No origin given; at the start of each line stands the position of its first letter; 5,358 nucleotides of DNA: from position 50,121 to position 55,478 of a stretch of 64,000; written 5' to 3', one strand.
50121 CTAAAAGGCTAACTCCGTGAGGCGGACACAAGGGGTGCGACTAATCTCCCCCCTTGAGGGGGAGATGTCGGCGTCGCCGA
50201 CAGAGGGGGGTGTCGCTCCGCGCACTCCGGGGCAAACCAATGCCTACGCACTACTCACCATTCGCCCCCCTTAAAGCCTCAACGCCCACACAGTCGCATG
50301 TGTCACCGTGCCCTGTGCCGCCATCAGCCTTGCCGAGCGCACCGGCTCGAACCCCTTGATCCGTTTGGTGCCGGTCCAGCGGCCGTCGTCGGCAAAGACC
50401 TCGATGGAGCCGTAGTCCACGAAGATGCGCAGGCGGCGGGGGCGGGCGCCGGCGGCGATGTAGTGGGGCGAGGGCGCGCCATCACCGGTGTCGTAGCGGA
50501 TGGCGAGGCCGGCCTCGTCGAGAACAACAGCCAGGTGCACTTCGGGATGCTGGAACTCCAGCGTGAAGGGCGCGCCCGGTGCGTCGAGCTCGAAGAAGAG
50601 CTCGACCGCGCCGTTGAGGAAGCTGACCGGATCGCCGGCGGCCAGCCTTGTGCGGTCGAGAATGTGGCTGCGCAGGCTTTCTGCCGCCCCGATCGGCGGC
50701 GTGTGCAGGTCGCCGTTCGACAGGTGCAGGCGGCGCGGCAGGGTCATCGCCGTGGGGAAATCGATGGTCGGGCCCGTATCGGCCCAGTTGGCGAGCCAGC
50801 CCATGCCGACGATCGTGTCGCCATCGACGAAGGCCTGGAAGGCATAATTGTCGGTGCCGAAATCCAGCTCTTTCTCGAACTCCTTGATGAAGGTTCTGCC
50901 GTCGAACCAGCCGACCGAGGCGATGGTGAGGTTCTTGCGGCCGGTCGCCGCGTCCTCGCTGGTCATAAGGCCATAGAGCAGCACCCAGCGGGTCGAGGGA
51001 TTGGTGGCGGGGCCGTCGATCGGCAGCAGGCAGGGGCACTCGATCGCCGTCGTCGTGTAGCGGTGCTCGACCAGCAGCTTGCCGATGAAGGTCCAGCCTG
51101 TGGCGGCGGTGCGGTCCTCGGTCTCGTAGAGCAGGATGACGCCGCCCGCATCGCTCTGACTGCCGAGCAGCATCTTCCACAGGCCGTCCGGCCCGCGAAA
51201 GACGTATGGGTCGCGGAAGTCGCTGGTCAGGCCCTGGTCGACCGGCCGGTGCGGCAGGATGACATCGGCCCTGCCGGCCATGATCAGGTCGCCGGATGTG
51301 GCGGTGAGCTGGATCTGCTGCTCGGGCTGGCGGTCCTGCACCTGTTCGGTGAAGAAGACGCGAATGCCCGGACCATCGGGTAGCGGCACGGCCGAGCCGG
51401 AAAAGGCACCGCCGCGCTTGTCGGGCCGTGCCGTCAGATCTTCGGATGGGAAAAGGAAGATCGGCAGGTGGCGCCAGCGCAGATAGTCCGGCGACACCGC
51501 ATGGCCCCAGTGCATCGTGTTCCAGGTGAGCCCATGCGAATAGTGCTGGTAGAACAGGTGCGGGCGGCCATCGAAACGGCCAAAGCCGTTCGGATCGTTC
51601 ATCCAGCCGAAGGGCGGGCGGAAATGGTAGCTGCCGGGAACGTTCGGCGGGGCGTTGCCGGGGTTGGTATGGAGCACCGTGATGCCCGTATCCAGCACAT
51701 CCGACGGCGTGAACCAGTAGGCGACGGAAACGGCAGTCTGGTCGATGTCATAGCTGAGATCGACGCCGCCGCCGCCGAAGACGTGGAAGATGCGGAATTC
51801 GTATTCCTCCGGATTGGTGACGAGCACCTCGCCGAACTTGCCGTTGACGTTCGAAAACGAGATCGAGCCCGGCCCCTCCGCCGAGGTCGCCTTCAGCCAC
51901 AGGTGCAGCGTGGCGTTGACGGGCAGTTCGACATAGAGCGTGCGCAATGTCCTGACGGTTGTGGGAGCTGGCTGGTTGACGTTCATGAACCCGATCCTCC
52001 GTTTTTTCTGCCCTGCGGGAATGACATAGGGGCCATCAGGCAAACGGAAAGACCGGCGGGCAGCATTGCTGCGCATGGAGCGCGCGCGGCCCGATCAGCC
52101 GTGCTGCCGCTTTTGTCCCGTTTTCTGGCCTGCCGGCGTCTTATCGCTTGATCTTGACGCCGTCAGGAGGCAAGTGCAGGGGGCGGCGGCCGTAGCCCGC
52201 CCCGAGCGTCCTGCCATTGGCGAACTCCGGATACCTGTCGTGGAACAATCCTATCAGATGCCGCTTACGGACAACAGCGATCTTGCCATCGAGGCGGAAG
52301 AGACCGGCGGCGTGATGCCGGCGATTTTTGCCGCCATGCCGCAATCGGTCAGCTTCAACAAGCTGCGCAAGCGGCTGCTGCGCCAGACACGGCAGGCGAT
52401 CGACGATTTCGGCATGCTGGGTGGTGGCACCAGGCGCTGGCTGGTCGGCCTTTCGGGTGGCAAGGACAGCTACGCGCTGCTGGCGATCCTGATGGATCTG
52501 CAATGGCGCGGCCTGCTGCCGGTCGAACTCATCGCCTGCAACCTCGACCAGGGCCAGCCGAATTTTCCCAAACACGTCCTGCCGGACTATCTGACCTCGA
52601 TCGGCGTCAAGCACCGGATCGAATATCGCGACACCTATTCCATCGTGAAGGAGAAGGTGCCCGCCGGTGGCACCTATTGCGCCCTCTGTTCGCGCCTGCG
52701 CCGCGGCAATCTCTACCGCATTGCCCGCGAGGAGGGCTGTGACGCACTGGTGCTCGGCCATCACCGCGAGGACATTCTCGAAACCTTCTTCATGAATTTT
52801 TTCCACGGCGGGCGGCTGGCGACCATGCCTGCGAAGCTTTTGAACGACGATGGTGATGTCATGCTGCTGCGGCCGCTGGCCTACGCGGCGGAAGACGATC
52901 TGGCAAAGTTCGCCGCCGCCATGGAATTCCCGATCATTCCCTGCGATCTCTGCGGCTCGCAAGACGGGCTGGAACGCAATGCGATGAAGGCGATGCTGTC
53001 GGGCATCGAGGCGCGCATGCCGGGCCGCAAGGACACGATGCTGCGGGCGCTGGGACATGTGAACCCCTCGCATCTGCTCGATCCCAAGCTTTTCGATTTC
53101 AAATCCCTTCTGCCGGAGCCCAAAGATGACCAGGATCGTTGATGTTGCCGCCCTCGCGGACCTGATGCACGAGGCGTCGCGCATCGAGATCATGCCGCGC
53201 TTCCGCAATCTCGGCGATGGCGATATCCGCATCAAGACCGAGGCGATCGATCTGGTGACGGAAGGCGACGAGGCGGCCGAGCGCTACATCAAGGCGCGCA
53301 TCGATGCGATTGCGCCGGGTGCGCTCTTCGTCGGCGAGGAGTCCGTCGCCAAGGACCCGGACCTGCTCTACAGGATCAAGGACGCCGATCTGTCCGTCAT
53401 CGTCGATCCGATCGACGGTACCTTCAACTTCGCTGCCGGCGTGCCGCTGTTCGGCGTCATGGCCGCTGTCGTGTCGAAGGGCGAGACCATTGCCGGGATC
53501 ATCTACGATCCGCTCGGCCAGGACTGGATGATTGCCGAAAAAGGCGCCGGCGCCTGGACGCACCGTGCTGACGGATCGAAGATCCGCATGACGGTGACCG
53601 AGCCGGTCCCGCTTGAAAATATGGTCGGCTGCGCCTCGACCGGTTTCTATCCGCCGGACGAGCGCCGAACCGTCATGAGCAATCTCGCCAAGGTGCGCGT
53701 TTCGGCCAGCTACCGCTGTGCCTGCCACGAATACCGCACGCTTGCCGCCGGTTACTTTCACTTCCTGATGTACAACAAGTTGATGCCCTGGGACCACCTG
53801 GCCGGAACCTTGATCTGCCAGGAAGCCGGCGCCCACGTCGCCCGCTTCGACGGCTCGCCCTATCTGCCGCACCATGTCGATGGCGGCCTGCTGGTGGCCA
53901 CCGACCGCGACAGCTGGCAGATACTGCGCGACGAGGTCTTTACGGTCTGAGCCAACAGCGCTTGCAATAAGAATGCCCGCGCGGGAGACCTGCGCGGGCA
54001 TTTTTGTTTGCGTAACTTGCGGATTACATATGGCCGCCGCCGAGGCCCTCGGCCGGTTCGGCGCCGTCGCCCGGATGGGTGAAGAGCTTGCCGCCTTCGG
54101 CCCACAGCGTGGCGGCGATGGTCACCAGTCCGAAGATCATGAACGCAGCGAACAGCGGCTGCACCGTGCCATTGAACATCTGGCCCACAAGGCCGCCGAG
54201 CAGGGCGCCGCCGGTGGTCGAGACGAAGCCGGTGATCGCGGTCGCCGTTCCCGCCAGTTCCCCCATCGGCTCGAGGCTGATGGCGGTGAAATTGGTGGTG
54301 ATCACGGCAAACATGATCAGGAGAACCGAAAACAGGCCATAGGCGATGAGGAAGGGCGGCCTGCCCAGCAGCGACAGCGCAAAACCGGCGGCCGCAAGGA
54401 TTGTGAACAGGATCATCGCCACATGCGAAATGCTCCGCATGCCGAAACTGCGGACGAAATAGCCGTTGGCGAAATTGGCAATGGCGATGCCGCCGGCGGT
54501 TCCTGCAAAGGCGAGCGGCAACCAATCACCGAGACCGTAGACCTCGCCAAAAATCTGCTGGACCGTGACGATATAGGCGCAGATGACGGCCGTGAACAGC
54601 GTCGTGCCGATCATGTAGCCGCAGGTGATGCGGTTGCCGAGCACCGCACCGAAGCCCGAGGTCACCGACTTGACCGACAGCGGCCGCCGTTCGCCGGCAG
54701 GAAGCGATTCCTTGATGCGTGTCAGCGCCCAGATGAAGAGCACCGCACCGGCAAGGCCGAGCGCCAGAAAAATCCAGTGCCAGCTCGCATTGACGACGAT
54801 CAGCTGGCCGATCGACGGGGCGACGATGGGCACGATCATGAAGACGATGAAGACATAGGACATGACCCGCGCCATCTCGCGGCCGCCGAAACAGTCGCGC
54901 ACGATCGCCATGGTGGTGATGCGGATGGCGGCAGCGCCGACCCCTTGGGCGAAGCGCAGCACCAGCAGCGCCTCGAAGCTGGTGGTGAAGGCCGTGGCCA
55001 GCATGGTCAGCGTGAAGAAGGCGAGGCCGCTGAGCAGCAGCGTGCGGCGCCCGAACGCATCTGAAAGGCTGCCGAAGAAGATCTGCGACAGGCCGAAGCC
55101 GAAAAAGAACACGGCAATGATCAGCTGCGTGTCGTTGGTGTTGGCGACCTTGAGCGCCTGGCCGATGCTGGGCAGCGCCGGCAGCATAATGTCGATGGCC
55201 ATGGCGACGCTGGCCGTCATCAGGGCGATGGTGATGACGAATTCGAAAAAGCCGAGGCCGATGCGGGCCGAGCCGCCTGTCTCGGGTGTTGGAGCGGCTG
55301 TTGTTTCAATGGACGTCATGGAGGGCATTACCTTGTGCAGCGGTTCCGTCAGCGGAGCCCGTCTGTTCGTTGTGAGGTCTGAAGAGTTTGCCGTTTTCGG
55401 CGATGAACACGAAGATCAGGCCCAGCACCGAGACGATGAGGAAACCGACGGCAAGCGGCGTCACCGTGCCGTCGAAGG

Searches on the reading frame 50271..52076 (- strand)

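Call 37: search_protein_families(library=pfam, proteins=[window:50271-52076:-], max_evalue=0.0001)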
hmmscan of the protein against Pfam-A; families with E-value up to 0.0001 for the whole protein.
window:50271-52076:- (601 aa): 2 families
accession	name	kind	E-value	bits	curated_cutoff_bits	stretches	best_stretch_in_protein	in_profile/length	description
PF00251.26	Glyco_hydro_32N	-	4.8e-61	207.4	22.1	1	151-458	1-304/307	Glycosyl hydrolases family 32 N-terminal domain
PF08244.19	Glyco_hydro_32C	-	4.6e-07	30.4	21.9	1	546-597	104-157/158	Glycosyl hydrolases family 32 C terminal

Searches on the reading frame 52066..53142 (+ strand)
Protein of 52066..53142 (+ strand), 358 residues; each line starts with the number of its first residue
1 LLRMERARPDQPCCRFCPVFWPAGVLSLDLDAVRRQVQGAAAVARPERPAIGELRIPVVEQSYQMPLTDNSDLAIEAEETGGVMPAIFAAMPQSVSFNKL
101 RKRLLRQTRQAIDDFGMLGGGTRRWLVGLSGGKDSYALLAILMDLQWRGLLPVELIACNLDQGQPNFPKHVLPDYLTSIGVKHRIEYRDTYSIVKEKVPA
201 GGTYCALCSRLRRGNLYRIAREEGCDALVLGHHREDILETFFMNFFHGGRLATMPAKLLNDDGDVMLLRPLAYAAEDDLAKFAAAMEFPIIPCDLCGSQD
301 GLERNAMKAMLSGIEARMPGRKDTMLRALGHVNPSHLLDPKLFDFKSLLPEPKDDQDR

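Call 37: search_protein_families(library=pfam, proteins=[window:52066-53142:+], max_evalue=0.0001)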
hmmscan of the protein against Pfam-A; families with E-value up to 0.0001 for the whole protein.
window:52066-53142:+ (358 aa): 1 family
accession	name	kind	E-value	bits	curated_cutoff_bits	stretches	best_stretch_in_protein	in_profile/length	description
PF01171.26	ATP_bind_3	-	1.3e-13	51.5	27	1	125-290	2-163/182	PP-loop family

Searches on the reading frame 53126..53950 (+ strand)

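Call 37: search_protein_families(library=pfam, proteins=[window:53126-53950:+], max_evalue=0.0001)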
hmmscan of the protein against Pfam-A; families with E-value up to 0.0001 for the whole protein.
window:53126-53950:+ (274 aa): 1 family
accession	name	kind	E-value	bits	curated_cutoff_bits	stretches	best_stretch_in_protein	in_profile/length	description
PF00459.30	Inositol_P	-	6.5e-39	134.5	27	1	33-250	29-247/271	Inositol monophosphatase family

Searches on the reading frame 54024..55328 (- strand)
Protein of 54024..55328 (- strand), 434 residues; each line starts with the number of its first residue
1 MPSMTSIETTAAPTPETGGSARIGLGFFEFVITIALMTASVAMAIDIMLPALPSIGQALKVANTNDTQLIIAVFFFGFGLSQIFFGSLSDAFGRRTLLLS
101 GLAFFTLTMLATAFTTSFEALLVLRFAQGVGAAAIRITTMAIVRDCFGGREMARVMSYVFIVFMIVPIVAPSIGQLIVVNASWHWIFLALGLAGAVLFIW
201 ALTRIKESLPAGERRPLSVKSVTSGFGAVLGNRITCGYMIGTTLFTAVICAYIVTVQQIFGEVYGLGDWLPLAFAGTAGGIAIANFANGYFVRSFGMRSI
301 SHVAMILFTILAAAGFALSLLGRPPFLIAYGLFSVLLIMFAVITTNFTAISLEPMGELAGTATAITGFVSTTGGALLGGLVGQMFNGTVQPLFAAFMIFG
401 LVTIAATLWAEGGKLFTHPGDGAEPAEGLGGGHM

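Call 37: search_protein_families(library=pfam, proteins=[window:54024-55328:-], max_evalue=0.0001)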
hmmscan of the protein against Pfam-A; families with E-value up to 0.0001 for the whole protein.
window:54024-55328:- (434 aa): 1 family
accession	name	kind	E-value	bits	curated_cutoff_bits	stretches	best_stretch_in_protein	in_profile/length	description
PF07690.21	MFS_1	-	1e-38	133.6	33.4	1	35-376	2-345/347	Major Facilitator Superfamily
